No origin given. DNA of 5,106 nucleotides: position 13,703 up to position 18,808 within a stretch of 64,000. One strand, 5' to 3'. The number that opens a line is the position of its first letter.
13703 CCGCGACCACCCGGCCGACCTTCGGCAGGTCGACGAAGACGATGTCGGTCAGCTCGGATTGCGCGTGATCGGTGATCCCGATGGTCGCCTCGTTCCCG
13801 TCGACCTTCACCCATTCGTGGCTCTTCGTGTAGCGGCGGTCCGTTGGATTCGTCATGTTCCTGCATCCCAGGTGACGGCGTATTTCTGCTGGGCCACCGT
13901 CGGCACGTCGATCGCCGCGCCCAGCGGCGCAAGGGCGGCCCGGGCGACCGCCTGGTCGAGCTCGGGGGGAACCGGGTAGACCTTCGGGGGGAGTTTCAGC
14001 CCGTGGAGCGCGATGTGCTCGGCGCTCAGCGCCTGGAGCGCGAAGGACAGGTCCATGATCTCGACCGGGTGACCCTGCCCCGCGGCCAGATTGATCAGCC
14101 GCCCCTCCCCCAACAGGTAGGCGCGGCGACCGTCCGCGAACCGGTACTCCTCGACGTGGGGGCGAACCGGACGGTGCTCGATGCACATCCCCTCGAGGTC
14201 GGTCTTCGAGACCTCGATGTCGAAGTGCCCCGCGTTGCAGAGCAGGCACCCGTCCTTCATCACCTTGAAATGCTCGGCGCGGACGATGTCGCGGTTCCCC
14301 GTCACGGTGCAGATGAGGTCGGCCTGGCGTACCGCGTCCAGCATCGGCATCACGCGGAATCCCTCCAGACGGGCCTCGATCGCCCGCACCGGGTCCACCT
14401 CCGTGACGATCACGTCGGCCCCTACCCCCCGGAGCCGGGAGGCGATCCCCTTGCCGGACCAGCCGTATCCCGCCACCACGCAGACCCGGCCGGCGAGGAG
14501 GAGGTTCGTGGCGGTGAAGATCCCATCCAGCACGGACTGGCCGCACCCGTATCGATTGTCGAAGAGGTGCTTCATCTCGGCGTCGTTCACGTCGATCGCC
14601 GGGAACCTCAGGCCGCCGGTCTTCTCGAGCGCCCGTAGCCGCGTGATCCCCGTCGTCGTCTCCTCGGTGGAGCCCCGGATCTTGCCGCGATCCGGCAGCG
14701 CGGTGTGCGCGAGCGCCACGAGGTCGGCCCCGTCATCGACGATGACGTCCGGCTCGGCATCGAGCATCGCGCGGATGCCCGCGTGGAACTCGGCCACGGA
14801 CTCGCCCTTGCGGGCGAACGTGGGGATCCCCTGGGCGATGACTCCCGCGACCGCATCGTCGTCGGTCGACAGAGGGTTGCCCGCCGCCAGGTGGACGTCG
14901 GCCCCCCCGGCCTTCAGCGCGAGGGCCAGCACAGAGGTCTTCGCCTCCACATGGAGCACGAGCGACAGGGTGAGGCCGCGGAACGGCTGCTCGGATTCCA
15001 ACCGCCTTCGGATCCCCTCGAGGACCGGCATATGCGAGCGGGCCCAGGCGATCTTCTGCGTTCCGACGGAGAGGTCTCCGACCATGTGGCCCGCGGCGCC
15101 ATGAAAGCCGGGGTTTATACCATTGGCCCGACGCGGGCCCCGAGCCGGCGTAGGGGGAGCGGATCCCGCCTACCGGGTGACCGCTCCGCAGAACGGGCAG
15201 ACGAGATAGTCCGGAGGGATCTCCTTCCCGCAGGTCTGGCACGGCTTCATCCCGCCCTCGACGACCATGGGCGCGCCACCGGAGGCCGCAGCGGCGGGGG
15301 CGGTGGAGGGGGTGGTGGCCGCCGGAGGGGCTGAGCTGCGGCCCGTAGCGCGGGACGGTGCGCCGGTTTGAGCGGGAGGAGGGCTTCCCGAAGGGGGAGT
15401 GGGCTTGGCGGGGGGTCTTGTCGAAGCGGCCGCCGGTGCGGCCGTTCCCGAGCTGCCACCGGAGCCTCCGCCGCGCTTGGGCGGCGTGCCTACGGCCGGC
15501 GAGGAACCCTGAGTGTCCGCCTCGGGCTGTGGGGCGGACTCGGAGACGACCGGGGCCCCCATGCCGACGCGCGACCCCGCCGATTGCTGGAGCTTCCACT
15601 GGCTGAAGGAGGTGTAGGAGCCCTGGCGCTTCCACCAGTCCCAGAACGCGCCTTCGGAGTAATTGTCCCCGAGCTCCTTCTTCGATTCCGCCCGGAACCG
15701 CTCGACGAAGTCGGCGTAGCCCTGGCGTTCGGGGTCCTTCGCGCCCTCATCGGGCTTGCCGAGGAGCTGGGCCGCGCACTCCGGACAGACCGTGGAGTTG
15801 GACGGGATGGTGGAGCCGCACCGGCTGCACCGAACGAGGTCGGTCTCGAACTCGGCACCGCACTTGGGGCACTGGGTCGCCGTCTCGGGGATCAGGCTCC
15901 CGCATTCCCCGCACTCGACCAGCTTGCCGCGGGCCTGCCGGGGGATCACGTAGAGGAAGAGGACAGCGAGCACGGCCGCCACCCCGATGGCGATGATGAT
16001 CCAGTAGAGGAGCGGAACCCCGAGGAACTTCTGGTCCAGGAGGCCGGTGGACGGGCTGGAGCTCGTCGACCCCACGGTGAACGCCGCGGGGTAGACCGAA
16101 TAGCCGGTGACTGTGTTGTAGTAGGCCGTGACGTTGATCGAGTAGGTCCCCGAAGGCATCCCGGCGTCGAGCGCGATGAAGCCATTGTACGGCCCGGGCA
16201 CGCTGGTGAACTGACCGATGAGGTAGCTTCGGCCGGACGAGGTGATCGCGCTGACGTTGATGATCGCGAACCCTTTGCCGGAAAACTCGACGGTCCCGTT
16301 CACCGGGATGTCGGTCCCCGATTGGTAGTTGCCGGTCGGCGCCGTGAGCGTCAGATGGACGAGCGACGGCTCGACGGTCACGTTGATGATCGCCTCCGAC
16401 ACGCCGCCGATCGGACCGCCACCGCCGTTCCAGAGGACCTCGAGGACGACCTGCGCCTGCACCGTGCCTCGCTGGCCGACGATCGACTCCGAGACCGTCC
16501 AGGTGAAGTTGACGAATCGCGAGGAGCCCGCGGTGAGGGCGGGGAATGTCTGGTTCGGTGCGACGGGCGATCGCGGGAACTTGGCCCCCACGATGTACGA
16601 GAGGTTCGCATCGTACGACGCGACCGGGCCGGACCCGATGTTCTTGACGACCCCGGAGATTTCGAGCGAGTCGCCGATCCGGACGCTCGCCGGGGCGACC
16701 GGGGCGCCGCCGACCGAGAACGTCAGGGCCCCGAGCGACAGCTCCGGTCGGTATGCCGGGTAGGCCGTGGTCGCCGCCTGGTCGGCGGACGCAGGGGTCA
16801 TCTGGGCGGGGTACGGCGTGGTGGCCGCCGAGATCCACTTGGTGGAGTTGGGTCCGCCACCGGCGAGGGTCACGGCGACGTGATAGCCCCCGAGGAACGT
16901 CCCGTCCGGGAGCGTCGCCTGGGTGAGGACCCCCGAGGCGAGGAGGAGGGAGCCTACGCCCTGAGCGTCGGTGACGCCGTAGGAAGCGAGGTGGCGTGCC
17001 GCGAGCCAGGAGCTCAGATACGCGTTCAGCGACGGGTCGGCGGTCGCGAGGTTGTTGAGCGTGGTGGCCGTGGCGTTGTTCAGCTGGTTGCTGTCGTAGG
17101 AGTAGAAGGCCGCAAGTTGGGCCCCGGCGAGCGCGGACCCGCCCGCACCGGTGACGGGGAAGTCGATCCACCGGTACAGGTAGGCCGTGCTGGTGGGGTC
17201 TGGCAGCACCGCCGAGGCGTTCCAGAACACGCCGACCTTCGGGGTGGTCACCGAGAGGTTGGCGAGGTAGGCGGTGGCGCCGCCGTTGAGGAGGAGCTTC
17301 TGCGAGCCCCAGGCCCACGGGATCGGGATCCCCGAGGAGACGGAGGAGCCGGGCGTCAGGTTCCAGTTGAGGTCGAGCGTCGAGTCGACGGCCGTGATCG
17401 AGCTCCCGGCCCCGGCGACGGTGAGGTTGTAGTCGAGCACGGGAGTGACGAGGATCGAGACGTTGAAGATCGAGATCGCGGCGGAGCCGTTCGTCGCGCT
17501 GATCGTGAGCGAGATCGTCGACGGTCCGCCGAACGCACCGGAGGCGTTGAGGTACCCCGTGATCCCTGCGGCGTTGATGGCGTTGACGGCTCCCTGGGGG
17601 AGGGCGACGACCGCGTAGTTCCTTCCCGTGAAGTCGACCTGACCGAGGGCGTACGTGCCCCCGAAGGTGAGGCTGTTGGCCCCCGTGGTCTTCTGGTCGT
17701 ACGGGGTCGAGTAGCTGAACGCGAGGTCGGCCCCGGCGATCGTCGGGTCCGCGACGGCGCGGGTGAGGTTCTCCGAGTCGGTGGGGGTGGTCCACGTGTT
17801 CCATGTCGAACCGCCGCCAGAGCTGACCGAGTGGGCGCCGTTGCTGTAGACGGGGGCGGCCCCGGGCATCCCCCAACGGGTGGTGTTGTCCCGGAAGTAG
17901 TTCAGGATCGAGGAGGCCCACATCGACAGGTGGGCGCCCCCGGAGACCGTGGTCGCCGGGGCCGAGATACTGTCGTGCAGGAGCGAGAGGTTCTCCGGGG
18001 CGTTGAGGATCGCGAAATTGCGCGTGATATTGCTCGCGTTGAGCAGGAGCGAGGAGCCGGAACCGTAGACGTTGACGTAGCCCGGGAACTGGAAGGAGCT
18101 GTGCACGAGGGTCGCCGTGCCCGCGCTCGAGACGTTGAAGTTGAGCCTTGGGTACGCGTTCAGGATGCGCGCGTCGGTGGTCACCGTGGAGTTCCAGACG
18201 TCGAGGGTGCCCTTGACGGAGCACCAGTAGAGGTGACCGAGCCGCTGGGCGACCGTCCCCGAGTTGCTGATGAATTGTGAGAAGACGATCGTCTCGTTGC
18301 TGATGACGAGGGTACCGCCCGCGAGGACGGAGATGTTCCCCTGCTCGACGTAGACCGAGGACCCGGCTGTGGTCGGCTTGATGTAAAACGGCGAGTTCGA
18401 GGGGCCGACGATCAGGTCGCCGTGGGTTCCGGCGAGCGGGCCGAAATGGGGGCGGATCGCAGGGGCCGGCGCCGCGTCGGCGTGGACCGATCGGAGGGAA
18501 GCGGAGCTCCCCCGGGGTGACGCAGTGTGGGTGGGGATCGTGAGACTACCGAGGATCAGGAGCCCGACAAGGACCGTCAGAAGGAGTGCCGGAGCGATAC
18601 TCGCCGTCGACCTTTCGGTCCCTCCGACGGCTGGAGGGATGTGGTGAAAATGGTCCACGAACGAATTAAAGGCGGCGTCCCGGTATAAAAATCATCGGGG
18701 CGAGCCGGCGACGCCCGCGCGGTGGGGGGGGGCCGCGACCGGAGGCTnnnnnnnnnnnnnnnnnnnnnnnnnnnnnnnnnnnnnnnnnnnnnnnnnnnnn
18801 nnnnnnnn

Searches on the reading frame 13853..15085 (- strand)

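Call 62: search_protein_families(library=pfam, proteins=[window:13853-15085:-], max_evalue=0.0001)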
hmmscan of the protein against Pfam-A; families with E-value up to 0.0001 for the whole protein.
window:13853-15085:- (410 aa): 4 families
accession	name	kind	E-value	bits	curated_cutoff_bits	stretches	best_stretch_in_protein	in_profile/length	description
PF00670.27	AdoHcyase_NAD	-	1.4e-53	181.8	27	1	177-337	1-161/162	S-adenosyl-L-homocysteine hydrolase, NAD binding domain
PF05221.23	AdoHcyase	-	2e-45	155.6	25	2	6-128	11-138/299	S-adenosyl-L-homocysteine hydrolase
PF02826.25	2-Hacid_dh_C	-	5.9e-08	32.7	25.1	1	197-287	34-128/178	D-isomer specific 2-hydroxyacid dehydrogenase, NAD binding domain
PF07991.19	KARI_N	-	9.1e-08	32.3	20.6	1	197-292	2-101/165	Acetohydroxy acid isomeroreductase, NADPH-binding domain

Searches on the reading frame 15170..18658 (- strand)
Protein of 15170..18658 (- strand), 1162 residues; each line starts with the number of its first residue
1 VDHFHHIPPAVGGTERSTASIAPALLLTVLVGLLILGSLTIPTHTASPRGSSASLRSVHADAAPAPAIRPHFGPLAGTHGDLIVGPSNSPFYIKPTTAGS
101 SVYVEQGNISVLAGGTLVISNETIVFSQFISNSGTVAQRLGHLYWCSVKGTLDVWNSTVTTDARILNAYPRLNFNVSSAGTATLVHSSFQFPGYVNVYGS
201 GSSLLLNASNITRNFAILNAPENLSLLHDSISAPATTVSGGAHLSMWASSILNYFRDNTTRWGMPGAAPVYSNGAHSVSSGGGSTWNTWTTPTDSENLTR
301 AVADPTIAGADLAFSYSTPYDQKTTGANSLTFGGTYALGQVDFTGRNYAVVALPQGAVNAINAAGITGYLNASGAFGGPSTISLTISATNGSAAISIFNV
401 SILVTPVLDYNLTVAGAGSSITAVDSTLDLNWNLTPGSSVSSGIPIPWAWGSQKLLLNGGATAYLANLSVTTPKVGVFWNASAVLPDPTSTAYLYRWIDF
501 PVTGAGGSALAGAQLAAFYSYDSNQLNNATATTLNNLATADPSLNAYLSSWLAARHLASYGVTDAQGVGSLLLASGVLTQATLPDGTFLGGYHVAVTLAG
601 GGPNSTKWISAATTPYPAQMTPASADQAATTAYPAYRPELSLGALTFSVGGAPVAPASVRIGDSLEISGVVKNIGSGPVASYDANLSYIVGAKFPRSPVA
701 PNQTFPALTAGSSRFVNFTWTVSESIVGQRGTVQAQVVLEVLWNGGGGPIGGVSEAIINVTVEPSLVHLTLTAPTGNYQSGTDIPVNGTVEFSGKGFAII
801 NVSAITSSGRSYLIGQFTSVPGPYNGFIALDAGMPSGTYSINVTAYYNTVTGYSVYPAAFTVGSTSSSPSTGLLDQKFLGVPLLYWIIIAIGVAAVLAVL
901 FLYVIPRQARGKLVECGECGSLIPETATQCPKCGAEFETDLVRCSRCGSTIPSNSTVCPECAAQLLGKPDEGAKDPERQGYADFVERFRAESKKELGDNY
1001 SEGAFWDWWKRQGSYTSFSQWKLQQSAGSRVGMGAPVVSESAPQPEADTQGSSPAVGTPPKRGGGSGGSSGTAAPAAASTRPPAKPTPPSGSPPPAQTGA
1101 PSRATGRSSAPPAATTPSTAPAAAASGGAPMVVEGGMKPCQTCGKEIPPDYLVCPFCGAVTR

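Call 62: search_protein_families(library=pfam, proteins=[window:15170-18658:-], max_evalue=0.0001)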
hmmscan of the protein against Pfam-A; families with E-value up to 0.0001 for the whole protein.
window:15170-18658:- (1162 aa): 4 families
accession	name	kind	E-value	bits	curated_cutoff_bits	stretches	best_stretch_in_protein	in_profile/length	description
PF13240.11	Zn_Ribbon_1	-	4.5e-13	49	25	0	1140-1159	2-21/23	zinc-ribbon domain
PF17032.10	Zn_ribbon_15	-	4.8e-10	40.5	28.9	0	895-948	19-73/73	zinc-ribbon family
PF12773.13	DZR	-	6.1e-10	39.6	27.3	1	916-961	1-44/45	Double zinc ribbon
PF13248.11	Zn_ribbon_3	-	1.3e-05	24.9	27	0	942-961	3-22/26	zinc-ribbon domain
